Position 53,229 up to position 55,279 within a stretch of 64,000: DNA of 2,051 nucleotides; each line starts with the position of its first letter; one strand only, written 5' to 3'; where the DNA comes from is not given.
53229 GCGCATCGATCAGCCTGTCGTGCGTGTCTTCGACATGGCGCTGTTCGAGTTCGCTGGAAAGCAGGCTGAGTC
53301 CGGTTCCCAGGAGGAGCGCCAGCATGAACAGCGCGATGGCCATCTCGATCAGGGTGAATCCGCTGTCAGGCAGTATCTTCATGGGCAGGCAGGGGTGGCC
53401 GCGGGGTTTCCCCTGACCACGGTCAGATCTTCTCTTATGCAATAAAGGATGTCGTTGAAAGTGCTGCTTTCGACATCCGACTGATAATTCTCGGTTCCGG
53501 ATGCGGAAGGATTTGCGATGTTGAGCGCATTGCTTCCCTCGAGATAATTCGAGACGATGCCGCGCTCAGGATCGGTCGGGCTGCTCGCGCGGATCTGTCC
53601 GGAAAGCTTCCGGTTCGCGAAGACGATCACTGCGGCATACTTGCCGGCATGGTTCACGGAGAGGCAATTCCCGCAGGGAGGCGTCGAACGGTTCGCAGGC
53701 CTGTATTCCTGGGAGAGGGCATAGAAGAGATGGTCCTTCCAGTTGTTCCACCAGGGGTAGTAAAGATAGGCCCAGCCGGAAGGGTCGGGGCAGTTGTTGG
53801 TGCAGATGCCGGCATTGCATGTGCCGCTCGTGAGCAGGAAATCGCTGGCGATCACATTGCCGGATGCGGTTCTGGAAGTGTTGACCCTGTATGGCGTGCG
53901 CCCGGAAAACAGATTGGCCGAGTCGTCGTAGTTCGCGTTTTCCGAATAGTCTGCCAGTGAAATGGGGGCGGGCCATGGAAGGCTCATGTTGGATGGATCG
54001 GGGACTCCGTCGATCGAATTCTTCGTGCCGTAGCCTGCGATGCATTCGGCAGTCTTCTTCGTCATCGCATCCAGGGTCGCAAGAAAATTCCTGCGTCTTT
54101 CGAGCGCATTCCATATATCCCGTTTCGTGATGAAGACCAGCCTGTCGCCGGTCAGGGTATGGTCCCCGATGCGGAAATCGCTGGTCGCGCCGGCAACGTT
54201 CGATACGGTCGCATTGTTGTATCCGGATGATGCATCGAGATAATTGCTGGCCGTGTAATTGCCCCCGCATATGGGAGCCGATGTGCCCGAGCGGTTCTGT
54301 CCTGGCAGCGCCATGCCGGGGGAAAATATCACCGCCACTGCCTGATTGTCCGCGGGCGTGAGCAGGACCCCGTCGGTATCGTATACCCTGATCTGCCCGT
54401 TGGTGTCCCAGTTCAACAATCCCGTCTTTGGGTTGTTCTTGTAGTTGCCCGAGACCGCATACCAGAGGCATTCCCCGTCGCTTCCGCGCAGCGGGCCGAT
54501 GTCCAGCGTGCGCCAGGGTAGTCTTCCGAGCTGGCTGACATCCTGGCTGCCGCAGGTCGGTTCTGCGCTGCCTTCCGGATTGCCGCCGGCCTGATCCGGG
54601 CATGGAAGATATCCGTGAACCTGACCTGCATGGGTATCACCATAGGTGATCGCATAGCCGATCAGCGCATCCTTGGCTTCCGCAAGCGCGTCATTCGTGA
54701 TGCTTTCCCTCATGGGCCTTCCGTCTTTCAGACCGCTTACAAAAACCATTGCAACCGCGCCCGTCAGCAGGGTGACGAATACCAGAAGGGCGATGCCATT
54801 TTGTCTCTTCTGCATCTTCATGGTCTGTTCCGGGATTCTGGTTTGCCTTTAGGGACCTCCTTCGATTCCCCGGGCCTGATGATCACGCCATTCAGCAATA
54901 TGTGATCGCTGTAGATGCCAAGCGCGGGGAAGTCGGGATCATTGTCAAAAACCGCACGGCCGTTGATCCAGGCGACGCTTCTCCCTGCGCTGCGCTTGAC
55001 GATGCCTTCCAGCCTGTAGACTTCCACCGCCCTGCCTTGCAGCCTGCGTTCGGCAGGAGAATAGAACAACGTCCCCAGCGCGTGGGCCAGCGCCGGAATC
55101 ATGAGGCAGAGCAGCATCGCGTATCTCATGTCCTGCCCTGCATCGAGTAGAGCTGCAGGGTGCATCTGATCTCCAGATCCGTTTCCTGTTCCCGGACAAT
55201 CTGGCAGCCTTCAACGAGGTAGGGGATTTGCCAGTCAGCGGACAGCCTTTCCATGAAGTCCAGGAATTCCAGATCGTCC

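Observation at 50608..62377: Twelve-gene, translationally coupled MSHA-like type IV filament operon with rearranged order, an embedded regulator and missing core parts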

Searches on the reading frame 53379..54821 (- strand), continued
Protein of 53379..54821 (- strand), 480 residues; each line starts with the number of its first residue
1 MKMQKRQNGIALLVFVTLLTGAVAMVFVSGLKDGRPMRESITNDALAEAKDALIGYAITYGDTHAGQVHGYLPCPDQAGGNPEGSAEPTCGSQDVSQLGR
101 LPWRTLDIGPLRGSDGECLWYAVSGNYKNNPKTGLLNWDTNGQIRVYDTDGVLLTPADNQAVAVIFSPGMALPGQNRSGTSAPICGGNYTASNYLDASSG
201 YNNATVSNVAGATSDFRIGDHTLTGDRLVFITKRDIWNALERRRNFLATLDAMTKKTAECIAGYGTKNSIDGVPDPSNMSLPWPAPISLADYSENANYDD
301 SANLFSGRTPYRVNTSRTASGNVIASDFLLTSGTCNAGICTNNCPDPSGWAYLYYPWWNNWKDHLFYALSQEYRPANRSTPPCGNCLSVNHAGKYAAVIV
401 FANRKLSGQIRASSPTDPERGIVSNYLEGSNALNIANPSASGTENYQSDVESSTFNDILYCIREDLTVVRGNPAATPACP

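Call 35: search_protein_families(library=ncbifam, proteins=[L087:714-1598:+, L087:13004-14098:+, L087:7496-8995:+, L087:8992-9591:+, L087:9552-10004:+, L087:10001-11533:+, L087:11548-12372:+, L087:1742-3541:+, L087:3538-4554:+], max_evalue=1)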
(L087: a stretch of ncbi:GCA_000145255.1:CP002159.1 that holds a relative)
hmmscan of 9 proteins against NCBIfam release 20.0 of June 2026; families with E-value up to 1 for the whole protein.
L087:714-1598:+ (294 aa): 9 families
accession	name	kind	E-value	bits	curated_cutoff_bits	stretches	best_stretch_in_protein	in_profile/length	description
TIGR03015.1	pepcterm_ATPase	hypoth_equivalog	8e-57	192.7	324.5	1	4-262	1-266/269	XrtA/PEP-CTERM system-associated ATPase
TIGR00150.1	T6A_YjeE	equivalog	0.0021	17.9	60.1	1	40-68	18-46/135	tRNA (adenosine(37)-N6)-threonylcarbamoyltransferase complex ATPase subunit type 1 TsaE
NF006429.0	PRK08691.1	equivalog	0.021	13.4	969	1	114-288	114-270/709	DNA polymerase III subunits gamma and tau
NF041000.1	ATPase_ComGA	equivalog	0.027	13.5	300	1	40-62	123-146/267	competence type IV pilus ATPase ComGA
NF006799.0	PRK09302.1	equivalog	0.042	12.4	408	1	27-65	256-294/515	circadian clock protein KaiC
NF010425.0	PRK13851.1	equivalog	0.043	12.7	461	1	33-71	151-189/344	type IV secretion system protein VirB11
TIGR03877.1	thermo_KaiC_1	hypoth_equivalog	0.067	12.7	307.25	1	33-65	11-43/238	KaiC domain-containing protein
NF000355.4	ribo_prot_ABC_F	equivalog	0.23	10.3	380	1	41-77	336-372/499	ribosomal protection-like ABC-F family protein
NF041813.1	Avs2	equivalog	0.3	8.9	1000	1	41-126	162-247/1317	AVAST type 2 anti-phage system protein Avs2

L087:13004-14098:+ (364 aa): 10 families
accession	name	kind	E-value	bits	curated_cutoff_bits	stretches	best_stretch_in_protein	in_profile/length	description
TIGR02916.1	PEP_his_kin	equivalog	2.3e-07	29.8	300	1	153-343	477-665/679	XrtA/PEP-CTERM system histidine kinase PrsK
NF033091.0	HK_VanS_ACDEFG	equivalog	4.9e-06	25.9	400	1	239-356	173-293/293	vancomycin resistance histidine kinase VanS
TIGR01386.1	cztS_silS_copS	subfamily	0.00019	20.5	292.55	1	233-356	331-457/457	heavy metal sensor histidine kinase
NF008468.0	PRK11360.1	equivalog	0.00035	19.1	646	1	248-343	499-593/616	two-component system sensor histidine kinase AtoS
NF040750.1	tetrathio_HK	equivalog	0.00044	18.9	750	1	207-341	408-537/555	tetrathionate respiration histidine kinase TtrS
NF045903.1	CuHisKinLciSLeg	equivalog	0.0032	16.9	700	1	233-287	229-283/357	copper-responsive two-component system sensor histidine kinase LciS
NF007688.0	PRK10364.1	equivalog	0.0051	15.6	479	1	230-357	323-451/460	two-component system sensor histidine kinase ZraS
NF010411.0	PRK13837.1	equivalog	0.023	12.7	647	1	309-339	626-656/828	two-component system VirA-like sensor kinase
NF008298.1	PRK11086.1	subfamily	0.024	13.1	520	1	260-357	428-525/529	DcuS/MalK family sensor histidine kinase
NF045900.1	HisKinCpxALeg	equivalog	0.041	12.6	800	1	231-347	319-440/451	two-component system sensor histidine kinase CpxA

L087:7496-8995:+ (499 aa): 0 families

L087:8992-9591:+ (199 aa): 0 families

L087:9552-10004:+ (150 aa): 1 family
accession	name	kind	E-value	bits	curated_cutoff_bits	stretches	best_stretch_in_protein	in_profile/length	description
NF042931.1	SAG1386_EF1546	equivalog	0.2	11.8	80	1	48-83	107-142/158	SAG1386/EF1546 family surface-associated protein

L087:10001-11533:+ (510 aa): 0 families

L087:11548-12372:+ (274 aa): 11 families
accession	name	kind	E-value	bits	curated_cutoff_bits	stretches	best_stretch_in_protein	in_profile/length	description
TIGR01710.1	typeII_sec_gspG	equivalog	3.7e-06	27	88.85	1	8-78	2-68/134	type II secretion system major pseudopilin GspG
NF007800.0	PRK10506.1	equivalog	0.00011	22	158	1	3-48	5-50/163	prepilin peptidase-dependent protein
TIGR01708.2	typeII_sec_gspH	equivalog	0.00026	21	80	1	6-45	1-40/169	type II secretion system minor pseudopilin GspH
NF040999.1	pilin_ComGC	equivalog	0.00053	20.1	75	1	8-63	3-58/84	competence type IV pilus major pilin ComGC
TIGR02532.1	IV_pilin_GFxxxE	domain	0.0045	16.8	16.3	1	8-28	3-23/24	prepilin-type N-terminal cleavage/methylation domain-containing protein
NF041013.1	T4P_ComGE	equivalog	0.0056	16.7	49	1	8-55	5-53/83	competence type IV pilus minor pilin ComGE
NF040982.1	ComGD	equivalog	0.0082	16.5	70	1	8-43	3-36/139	competence type IV pilus minor pilin ComGD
TIGR02599.1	TIGR02599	subfamily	0.023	14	256.5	1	8-54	1-45/361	Verru_Chthon cassette protein C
TIGR02596.1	TIGR02596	subfamily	0.06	13.4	70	1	9-43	1-36/196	Verru_Chthon cassette protein D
NF007848.0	PRK10557.1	equivalog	0.17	11.2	120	1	3-51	7-55/192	prepilin peptidase-dependent protein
TIGR01711.1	gspJ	equivalog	0.18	11.6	64.85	1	8-55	2-50/192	type II secretion system minor pseudopilin GspJ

L087:1742-3541:+ (599 aa): 9 families
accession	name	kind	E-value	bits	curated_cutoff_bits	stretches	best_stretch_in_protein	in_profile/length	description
TIGR02519.1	pilus_MshL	equivalog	4.6e-71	239.2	250.2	1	279-567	1-290/290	pilus (MSHA type) biogenesis protein MshL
TIGR02517.1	type_II_gspD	equivalog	4.2e-46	157.6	351.35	1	217-573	263-596/600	type II secretion system secretin GspD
TIGR02515.1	IV_pilus_PilQ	subfamily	9.9e-30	103.9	284.35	3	371-568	258-428/428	type IV pilus secretin PilQ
TIGR02516.1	type_III_yscC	equivalog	3.5e-25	88.5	238.45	2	261-568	183-462/463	type III secretion system outer membrane ring subunit SctC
NF010083.0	PRK13568.1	equivalog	1e-20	74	554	2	229-567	104-417/419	DNA uptake porin HofQ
NF042912.1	Amuc_1098_fam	equivalog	5.6e-19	67.7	750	2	422-564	643-793/805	Amuc_1098 family type IV pilus outer membrane protein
NF011873.0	PRK15346.1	equivalog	8.1e-18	64.4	524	1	256-562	218-488/499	EscC/YscC/HrcC family type III secretion system outer membrane ring protein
NF007851.2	PRK10560.1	exception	7e-15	54.7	598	2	499-569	341-411/412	DNA uptake porin HofQ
TIGR02520.1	pilus_B_mal_scr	equivalog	4.4e-12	45.3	287.65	1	236-566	197-513/513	PilN family type IVB pilus formation outer membrane protein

L087:3538-4554:+ (338 aa): 23 families
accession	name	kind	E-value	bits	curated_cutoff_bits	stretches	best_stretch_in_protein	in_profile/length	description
TIGR02917.1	PEP_TPR_lipo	equivalog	3.5e-15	55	312.2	1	155-310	508-664/899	XrtA/PEP-CTERM system TPR-repeat protein PrsT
NF008520.0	PRK11447.1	equivalog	7.9e-12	43.8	858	1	151-316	356-529/1157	cellulose synthase complex outer membrane protein BcsC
NF040959.1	MamA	equivalog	2.8e-11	43.2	200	1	155-309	46-201/204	magnetosome protein MamA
TIGR02552.1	LcrH_SycD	equivalog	5.8e-11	42.2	104.8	2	237-329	42-131/136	SycD/LcrH family type III secretion system chaperone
TIGR00540.1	TPR_hemY_coli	hypoth_equivalog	5.7e-10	38.5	142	2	232-307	315-385/385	heme biosynthesis-associated TPR protein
TIGR02521.1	type_IV_pilW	equivalog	6.5e-08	32.4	154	2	152-208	141-197/234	type IV pilus biogenesis/stability protein PilW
TIGR03939.1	PGA_TPR_OMP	equivalog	1.3e-07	30.2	366.65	1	197-322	103-230/800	poly-beta-1,6 N-acetyl-D-glucosamine export porin PgaA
NF033920.0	C39_PA2778_fam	equivalog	1.5e-07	31.1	150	2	220-311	163-254/255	PA2778 family cysteine peptidase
TIGR02795.1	tol_pal_ybgF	equivalog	3.3e-07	30.9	90.1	1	152-209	45-105/119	tol-pal system protein YbgF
NF008017.0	PRK10747.1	equivalog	2.8e-06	26.4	608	1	228-312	309-392/398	protoheme IX biogenesis protein HemY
NF033758.1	gliding_GltE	equivalog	6e-06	25.5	225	2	152-224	92-164/411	adventurous gliding motility TPR repeat lipoprotein GltE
NF047371.1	FlcA_CTERM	equivalog_domain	6.7e-06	24.8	300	2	227-314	453-540/646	periplasmic flagellar collar protein FlcA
NF007302.0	PRK09782.1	equivalog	0.00028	19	1223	1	147-307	546-706/990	phage receptor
NF052415.1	T3SS_chap_SctY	equivalog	0.00074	20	70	1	152-216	12-76/106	type III secretion apparatus assembly chaperone SctY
NF033762.1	social_mot_Tgl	equivalog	0.0015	17.9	225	1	232-307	50-126/252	social motility TPR repeat lipoprotein Tgl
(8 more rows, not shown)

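Call 60: predict_structure(alignment_id=A2)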
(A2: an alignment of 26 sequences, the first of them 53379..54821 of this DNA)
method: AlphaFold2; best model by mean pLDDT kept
length: 480 residues; sequences in the alignment: 26
mean_pLDDT: 75.0   pTM: 0.75
mean pLDDT of the five models: 75.0, 75.0, 74.6, 71.1, 51.0
residues with pLDDT >= 90: 126; 70-90: 193; 50-70: 104; < 50: 57
segments of 3 or more residues with pLDDT < 50: 1-9, 19-33, 79-88, 112-116, 128-130, 178-183, 186-188
pLDDT, mean of each block of 10 residues (from residue 1): 44 51 45 54 78 79 73 63 40 65 60 53 61 49 76 76 77 50 48 65 70 75 70 80 79 94 95 93 89 81 95 95 90 80 80 77 91 96 92 95 75 64 86 92 93 85 97 86
secondary structure, 60 per line:
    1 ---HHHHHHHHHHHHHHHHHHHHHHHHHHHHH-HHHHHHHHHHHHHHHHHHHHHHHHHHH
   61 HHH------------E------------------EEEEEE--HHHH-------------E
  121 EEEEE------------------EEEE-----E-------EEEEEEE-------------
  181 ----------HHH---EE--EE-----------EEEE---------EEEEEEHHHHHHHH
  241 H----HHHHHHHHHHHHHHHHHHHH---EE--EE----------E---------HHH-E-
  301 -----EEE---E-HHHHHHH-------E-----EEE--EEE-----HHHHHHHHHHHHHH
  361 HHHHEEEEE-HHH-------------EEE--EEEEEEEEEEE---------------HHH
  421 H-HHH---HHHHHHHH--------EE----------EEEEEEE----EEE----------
elements in order: H4-32 H34-63 E95-100 H103-106 E120-125 E144-147 E161-167 E214-217 E227-232 H233-241 H246-265 E306-308 H314-320 E334-336 E339-341 H347-364 E365-369 E387-389 E392-402 H418-421 H429-436 E457-463 E468-470

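Call 64: fold_search(model_id=the predicted structure, library=pdb)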
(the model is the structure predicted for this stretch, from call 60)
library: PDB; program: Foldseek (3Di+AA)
matches with E <= 10: 51; with E <= 0.001: 0
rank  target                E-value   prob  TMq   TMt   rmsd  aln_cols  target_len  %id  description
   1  3hf9_V                2.9e+00  0.01  0.09  0.16  13.6       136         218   14  Crystal Structure of Mycobacterium Tuberculosis Proteasome open-gate mutant modified by inhibitor GL1 (released 2009-09-15)
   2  3hf9_c                2.9e+00  0.01  0.07  0.13  13.8       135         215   13  Crystal Structure of Mycobacterium Tuberculosis Proteasome open-gate mutant modified by inhibitor GL1 (released 2009-09-15)
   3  3h6f_R                3.5e+00  0.01  0.08  0.14  13.7       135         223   13  Crystal Structure of Mycobacterium Tuberculosis Proteasome Modified by inhibitor HT1171 (released 2009-09-15)
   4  3h6f_V                3.9e+00  0.01  0.08  0.14  13.6       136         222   12  Crystal Structure of Mycobacterium Tuberculosis Proteasome Modified by inhibitor HT1171 (released 2009-09-15)
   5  3dc2_B                3.9e+00  0.01  0.05  0.04  11.5        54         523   24  Crystal structure of serine bound D-3-phosphoglycerate dehydrogenase from Mycobacterium tuberculosis (released 2008-07-22)
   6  3h6f_H                3.9e+00  0.01  0.07  0.13  13.7       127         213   13  Crystal Structure of Mycobacterium Tuberculosis Proteasome Modified by inhibitor HT1171 (released 2009-09-15)
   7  3hf9_2                3.9e+00  0.01  0.07  0.13  13.8       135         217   13  Crystal Structure of Mycobacterium Tuberculosis Proteasome open-gate mutant modified by inhibitor GL1 (released 2009-09-15)
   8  8atw_A                4.2e+00  0.02  0.06  0.04   9.7        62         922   16  Cryo-EM structure of yeast mitochondrial RNA polymerase transcription initiation complex with 6-mer RNA, pppGpGpApApAp (released 2023-08-30)
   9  4asi_B                4.2e+00  0.01  0.08  0.06  10.2       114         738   17  Crystal structure of human ACACA C-terminal domain (released 2012-08-29)
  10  9cee_O                4.2e+00  0.01  0.07  0.13  14.1       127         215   14  20S Proteasome core particle beta-T1A mutant auto-inhibited state (Frame 1) (released 2025-03-12)
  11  7pxa_U                4.2e+00  0.01  0.06  0.11  15.0       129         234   15  Open-gate mycobacterium 20S CP proteasome in complex MPA - global 3D refinement (released 2022-01-19)
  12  8ovo_B                4.2e+00  0.00  0.05  0.05  10.6        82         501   10  X-ray structure of the SF-iGluSnFR-S72A in complex with L-aspartate (released 2023-05-17)
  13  3h6f_N                4.4e+00  0.01  0.07  0.12  14.3       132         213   14  Crystal Structure of Mycobacterium Tuberculosis Proteasome Modified by inhibitor HT1171 (released 2009-09-15)
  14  6efr                  4.4e+00  0.00  0.05  0.05  12.4        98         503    7  Crystal Structure of iNicSnFR 1.0 (released 2019-01-23)
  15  8wje_D                4.7e+00  0.02  0.05  0.19   8.8        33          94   15  Structure of apo-SPO1 Tad2 (released 2024-09-25)
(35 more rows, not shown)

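Call 86: search_protein_representatives(alignment_id=A2)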
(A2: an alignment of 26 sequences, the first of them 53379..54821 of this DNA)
Query: 26 sequences, 462 profile positions. Proteins with E-value up to 0.001 (for the whole library): 3731; up to 1e-10: 2843; up to 1e-30: 1358. The best 150 are listed.
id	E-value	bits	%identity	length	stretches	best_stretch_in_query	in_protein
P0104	2.7e-211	718.6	-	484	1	3-462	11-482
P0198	6.3e-184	628.4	-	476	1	4-457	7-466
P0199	1.3e-179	614.2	-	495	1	5-461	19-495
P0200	1.7e-178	610.5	-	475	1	5-461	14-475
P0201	3.3e-174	596.3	-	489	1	4-459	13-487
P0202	3.5e-165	566.6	-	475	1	4-461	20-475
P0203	2.7e-160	550.5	-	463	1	4-462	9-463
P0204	6.1e-153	526.2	-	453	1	15-462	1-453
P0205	7.9e-149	512.7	-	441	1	4-462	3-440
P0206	2.8e-148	510.9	-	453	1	1-462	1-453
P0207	2.4e-146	504.5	-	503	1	4-461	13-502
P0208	4.3e-145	500.4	-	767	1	5-460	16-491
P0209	6.3e-145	499.8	-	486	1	5-462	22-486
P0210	4.9e-143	493.6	-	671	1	5-460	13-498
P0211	1.0e-142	492.5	-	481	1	6-453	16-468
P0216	2.6e-139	481.3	-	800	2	5-274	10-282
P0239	1.1e-119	416.6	-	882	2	3-269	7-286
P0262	1.0e-110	387.0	-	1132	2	5-254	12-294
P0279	1.8e-106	373.1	-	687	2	4-322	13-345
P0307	5.7e-99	348.3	-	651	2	5-320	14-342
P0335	2.6e-92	326.4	-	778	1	3-428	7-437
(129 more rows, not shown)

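Call 87: search_protein_families(library=pfam, proteins=[P0262, P0239, P0216, P0335, P0208, P0279, P0210, P0307], max_evalue=0.001)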
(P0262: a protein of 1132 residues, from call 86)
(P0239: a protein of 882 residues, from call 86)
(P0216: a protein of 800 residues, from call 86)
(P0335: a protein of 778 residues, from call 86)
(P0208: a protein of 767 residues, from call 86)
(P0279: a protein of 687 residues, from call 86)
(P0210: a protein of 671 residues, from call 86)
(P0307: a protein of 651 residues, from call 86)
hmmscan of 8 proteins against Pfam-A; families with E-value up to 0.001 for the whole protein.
P0262 (1132 aa): 0 families

P0239 (882 aa): 0 families

P0216 (800 aa): 0 families

P0335 (778 aa): 0 families

P0208 (767 aa): 0 families

P0279 (687 aa): 0 families

P0210 (671 aa): 0 families

P0307 (651 aa): 0 families

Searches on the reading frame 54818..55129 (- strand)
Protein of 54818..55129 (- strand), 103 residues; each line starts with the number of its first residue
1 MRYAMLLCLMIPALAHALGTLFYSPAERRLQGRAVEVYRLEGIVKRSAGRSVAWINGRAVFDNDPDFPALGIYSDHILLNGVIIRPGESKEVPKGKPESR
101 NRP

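Call 4: search_protein_families(library=pfam, proteins=[window:54818-55129:-], max_evalue=0.01)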
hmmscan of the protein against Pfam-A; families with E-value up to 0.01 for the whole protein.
window:54818-55129:- (103 aa): 0 families

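Call 5: search_protein_families(library=ncbifam, proteins=[window:54818-55129:-], max_evalue=0.01)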
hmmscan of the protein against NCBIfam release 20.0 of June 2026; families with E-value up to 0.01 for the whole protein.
window:54818-55129:- (103 aa): 0 families

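Call 52: search_solved_structures(query=A4, max_evalue=10)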
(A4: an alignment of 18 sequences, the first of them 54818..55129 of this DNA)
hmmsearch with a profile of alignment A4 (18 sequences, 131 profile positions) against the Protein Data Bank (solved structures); distinct sequences matched with E-value up to 10: 4.
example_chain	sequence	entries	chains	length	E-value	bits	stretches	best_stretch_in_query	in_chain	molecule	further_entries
6hiv_CI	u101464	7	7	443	0.66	12.8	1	66-118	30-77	uS9m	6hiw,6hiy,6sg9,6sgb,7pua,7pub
9hny_CI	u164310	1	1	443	0.66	12.8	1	66-118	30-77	Ribosomal protein S9/S16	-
6hiz_CI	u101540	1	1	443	0.66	12.8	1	66-118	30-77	uS9m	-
8bl3_A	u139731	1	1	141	0.75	12.6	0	88-119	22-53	scIg12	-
